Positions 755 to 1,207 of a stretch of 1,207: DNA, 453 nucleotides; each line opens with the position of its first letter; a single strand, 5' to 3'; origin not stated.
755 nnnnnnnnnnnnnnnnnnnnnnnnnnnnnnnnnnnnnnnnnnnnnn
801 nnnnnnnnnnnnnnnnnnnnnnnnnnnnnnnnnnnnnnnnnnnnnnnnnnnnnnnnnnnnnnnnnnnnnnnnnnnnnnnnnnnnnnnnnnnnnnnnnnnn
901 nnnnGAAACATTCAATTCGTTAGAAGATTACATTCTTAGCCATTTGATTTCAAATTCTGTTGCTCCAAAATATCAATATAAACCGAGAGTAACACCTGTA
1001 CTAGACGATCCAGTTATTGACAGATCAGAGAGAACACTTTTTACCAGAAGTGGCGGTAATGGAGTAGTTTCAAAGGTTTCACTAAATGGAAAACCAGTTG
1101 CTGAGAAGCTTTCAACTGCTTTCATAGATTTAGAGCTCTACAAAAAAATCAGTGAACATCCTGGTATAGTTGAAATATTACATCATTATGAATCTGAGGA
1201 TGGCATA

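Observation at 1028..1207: Kinase N-lobe with non-canonical motifs fused downstream of ankyrin repeats (ILK-like or TKL-like architecture)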

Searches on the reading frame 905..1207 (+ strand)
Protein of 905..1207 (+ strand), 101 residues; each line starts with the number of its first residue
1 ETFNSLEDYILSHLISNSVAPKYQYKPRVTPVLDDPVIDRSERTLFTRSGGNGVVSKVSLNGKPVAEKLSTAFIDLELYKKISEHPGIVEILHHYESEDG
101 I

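Call 57: predict_structure(alignment_id=A3)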
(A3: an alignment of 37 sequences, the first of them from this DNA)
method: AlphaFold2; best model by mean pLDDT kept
length: 101 residues; sequences in the alignment: 37
mean_pLDDT: 81.8   pTM: 0.60
mean pLDDT of the five models: 81.8, 81.5, 78.3, 77.0, 76.6
residues with pLDDT >= 90: 27; 70-90: 56; 50-70: 17; < 50: 1
segments of 3 or more residues with pLDDT < 50: none
pLDDT, mean of each block of 10 residues (from residue 1): 76 70 60 86 81 89 93 87 84 90 88
secondary structure, 60 per line:
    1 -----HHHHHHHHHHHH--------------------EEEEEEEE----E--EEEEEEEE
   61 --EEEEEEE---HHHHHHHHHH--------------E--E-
elements in order: H6-17 E38-45 E53-60 E63-69 H73-82
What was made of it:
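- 719..1027 (+): Linker between the ankyrin repeats and the kinase domain (aa 126-228). It contains the family-conserved helix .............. (911-952). AF2 predicts a helix at aa 193-204 (call 57).
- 1028..1207 (+): Kinase N-lobe, subdomains I-IV (beta1 to beta4), aa 229-288. This is the finding itself. The AF2 secondary structure is strand-strand-strand-helix, as in an N-lobe (call 57).
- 1127..1141 (+): AlphaC helix core DLELY. The candidate salt-bridge acid is D262 (1127-1129) or E264 (1133-1135). AF2 predicts a helix at aa 260-269 (call 57).
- AF2 on aa 188-288 with a 37-sequence alignment gives pLDDT 81.8 and N-lobe-like beta-beta-beta-alpha (call 57).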

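Call 59: fold_search(model_id=the predicted structure, library=pdb)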
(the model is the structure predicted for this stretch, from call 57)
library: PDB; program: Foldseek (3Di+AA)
matches with E <= 10: 872; with E <= 0.001: 0
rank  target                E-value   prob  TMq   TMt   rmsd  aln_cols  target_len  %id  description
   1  4lue_B                2.3e-01  0.66  0.44  0.13  12.0       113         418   18  Crystal Structure of HCK in complex with 7-[trans-4-(4-methylpiperazin-1-yl)cyclohexyl]-5-(4-phenoxyphenyl)-7H-pyrrolo (released 2014-02-12)
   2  9tvu_w                2.6e-01  0.23  0.25  0.08  17.5        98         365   17  Structure of the Chlamydomonas reinhardtii chlororibosome (released 2026-02-18)
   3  2eva                  3.1e-01  0.51  0.35  0.15   4.7        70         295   23  Structural Basis for the Interaction of TAK1 Kinase with its Activating Protein TAB1 (released 2006-05-02)
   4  5gjf                  3.5e-01  0.85  0.44  0.17   3.6        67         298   25  Crystal structure of human TAK1/TAB1 fusion protein in complex with ligand 3 (released 2016-11-16)
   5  2yiy                  4.0e-01  0.84  0.38  0.14   4.1        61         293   26  Crystal structure of compound 8 bound to TAK1-TAB (released 2012-05-23)
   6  5jmf                  4.8e-01  0.54  0.22  0.05   4.1        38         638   26  Heparinase III-BT4657 gene product (released 2016-05-25)
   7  5jga                  5.1e-01  0.72  0.42  0.16   4.3        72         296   24  Crystal structure of human TAK1/TAB1 fusion protein in complex with ligand 11c (released 2016-07-27)
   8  5jgb                  5.8e-01  0.57  0.39  0.16   4.3        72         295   24  Crystal structure of human TAK1/TAB1 fusion protein in complex with ligand 10 (released 2016-07-27)
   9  4knb_A                5.8e-01  0.54  0.40  0.19   4.4        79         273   16  C-Met in complex with OSI ligand (released 2014-04-30)
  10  4gs6                  6.1e-01  0.47  0.38  0.16   4.6        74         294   20  Irreversible Inhibition of TAK1 Kinase by 5Z-7-Oxozeaenol (released 2013-01-23)
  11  5uit_B                6.5e-01  0.66  0.41  0.16   3.4        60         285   28  Crystal structure of IRAK4 in complex with compound 14 (released 2017-05-24)
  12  8w3x_A                6.5e-01  0.57  0.36  0.14   3.3        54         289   30  Crystal structure of IRAK4 in complex with compound 6 (released 2024-05-01)
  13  5gjd                  7.0e-01  0.82  0.46  0.18   3.5        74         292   23  Crystal structure of human TAK1/TAB1 fusion protein in complex with ligand 2 (released 2016-11-16)
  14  6ega_B                8.4e-01  0.75  0.43  0.18   2.4        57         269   30  IRAK4 in complex with a type II inhibitor (released 2019-02-20)
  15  9pst_D                8.9e-01  0.66  0.39  0.15   2.4        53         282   28  IRAK4 in Complex with Compound 5 (released 2026-01-28)
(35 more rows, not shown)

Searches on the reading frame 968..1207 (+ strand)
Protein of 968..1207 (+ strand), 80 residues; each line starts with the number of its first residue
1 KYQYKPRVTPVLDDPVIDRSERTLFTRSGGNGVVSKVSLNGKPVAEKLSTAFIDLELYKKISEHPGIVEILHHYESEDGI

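Call 7: search_protein_families(library=pfam, proteins=[window:968-1207:+], max_evalue=10)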
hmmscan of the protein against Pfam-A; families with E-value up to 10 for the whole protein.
seq(80 aa): 1 family
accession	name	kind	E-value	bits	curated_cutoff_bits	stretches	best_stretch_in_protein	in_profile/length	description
PF18628.8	P2_N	-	0.052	13.7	25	1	36-67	45-76/129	Viral coat protein P2 N-terminal domain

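Call 13: search_solved_structures(query=window:968-1207:+, max_evalue=10, show_alignments=3)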
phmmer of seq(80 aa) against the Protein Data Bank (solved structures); distinct sequences matched with E-value up to 10: 3.
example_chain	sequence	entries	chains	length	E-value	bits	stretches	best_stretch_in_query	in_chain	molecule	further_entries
9g6k_LS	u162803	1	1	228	0.36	14.6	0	43-73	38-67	Large ribosomal subunit protein uL24c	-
9i05_Xe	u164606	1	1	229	0.37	14.6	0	43-73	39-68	Large ribosomal subunit protein uL24c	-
6azi_A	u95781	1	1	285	1.4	12.8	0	22-52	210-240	D-alanyl-D-alanine endopeptidase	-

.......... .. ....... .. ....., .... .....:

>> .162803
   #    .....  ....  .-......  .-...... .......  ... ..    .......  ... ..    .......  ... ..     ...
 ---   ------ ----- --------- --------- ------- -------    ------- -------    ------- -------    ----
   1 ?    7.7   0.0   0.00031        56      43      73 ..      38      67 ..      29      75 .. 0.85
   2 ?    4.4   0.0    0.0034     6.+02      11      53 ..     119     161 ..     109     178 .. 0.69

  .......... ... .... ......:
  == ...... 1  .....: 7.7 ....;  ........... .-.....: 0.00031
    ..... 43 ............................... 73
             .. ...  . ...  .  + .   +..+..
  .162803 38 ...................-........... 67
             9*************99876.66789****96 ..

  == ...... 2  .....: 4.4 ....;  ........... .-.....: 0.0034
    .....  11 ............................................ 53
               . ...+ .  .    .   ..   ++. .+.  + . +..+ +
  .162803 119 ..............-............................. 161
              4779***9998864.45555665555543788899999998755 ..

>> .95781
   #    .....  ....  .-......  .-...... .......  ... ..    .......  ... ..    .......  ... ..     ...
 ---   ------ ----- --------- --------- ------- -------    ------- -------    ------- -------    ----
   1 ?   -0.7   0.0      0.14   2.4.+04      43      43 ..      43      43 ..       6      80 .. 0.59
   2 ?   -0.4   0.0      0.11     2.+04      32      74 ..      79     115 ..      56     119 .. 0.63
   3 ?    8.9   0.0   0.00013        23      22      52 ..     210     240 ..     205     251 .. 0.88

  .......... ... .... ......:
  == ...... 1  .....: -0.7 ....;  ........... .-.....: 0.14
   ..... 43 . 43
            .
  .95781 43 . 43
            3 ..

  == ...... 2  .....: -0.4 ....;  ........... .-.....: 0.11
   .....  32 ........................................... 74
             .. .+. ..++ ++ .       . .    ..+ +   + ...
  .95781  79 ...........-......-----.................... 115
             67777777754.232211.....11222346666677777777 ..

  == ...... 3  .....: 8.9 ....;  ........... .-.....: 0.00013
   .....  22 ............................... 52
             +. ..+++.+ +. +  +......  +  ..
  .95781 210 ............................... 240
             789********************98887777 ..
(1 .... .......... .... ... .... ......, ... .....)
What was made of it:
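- Tried and rejected: PDB sequence search with the fragment returned only chance hits: uL24c and an endopeptidase (call 13).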
